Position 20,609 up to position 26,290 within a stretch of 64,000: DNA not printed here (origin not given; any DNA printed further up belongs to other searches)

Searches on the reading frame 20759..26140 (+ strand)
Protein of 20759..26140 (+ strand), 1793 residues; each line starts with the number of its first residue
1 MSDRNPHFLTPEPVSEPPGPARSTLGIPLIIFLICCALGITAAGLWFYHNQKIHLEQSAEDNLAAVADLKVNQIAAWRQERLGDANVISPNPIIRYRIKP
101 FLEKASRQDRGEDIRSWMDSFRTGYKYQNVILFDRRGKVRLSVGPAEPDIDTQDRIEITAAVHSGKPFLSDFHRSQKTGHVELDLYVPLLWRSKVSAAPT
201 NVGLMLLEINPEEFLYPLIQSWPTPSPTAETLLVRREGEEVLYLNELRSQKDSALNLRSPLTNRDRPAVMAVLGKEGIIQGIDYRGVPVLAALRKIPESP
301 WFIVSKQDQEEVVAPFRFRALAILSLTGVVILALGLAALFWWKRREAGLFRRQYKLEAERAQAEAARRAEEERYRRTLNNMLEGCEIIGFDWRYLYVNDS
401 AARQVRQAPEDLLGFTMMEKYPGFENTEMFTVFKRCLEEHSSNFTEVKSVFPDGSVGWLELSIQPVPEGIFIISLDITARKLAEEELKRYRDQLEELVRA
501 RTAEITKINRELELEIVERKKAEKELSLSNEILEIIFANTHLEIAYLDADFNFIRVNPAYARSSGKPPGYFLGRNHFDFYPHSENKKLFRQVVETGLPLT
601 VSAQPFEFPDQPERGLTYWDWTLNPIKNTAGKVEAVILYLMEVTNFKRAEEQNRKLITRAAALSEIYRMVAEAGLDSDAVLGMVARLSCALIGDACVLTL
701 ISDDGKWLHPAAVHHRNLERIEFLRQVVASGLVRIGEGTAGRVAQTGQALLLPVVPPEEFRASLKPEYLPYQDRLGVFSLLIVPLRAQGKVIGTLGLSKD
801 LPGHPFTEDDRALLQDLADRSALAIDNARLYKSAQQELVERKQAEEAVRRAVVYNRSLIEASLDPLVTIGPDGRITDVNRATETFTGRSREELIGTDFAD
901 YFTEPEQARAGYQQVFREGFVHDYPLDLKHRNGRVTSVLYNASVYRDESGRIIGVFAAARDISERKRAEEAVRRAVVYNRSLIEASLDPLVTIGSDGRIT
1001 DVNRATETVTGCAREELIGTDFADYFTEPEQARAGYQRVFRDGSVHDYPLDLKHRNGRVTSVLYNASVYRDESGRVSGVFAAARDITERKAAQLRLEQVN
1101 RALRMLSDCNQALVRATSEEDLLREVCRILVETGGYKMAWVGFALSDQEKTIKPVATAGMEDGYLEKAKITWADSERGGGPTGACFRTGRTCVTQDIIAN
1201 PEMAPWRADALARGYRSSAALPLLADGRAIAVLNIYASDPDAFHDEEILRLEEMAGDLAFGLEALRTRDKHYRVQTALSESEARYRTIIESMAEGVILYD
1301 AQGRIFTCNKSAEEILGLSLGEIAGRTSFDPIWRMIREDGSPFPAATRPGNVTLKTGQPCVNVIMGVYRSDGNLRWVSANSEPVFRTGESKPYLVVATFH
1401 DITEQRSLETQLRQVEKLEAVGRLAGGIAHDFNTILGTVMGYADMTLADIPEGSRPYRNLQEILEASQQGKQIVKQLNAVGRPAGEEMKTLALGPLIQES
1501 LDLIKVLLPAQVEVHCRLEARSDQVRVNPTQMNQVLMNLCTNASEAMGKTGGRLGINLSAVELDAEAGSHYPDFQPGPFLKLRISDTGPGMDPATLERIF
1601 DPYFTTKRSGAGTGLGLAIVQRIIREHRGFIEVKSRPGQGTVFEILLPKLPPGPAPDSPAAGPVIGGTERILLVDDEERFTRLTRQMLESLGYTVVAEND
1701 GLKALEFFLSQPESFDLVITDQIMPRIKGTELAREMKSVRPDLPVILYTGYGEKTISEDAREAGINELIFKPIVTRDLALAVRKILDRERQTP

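Call 59: search_protein_families(library=pfam, proteins=[window:20759-26140:+], max_evalue=0.00001)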
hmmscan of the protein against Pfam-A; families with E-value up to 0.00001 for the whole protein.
window:20759-26140:+ (1793 aa): 14 families
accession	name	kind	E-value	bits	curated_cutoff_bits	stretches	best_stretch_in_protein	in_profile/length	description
PF08448.16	PAS_4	-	2.4e-67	224.5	23.1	4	984-1090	2-109/110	PAS fold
PF13426.13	PAS_9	-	6.1e-51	171.4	27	3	865-964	3-103/103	PAS domain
PF00989.32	PAS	-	9.9e-51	171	22.6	3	856-962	4-113/113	PAS fold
PF13185.12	GAF_2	-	6.1e-35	120.8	28.6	2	1116-1263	1-136/136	GAF domain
PF01590.32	GAF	-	7.5e-30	104.6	22.4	2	681-825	6-133/133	GAF domain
PF13188.13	PAS_8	-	8.4e-27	92.6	21.8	1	1283-1327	1-45/65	PAS domain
PF02518.31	HATPase_c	-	8e-23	81.4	26.4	1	1529-1649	3-109/111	Histidine kinase-, DNA gyrase B-, and HSP90-like ATPase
PF00072.30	Response_reg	-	8.6e-22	77.8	30.2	1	1671-1782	1-110/111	Response regulator receiver domain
PF08447.18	PAS_3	-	6e-20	71.8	25.6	0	1000-1078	2-84/89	PAS fold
PF24820.1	Diguanyl_cycl_sensor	-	5.6e-15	55.7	28.1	0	982-1043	1-60/109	Diguanylate cyclase-like sensor domain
PF13492.12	GAF_3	-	5e-10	40.3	27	1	682-827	7-129/129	GAF domain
PF02743.24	dCache_1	-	2.1e-08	34.4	45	0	55-305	3-239/240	Cache domain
PF12860.13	PAS_7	-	3e-08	34.2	27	0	1289-1407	1-112/115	PAS fold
PF00512.31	HisKA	-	5.3e-06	26.8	26.9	0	1422-1481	3-61/66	His Kinase A (phospho-acceptor) domain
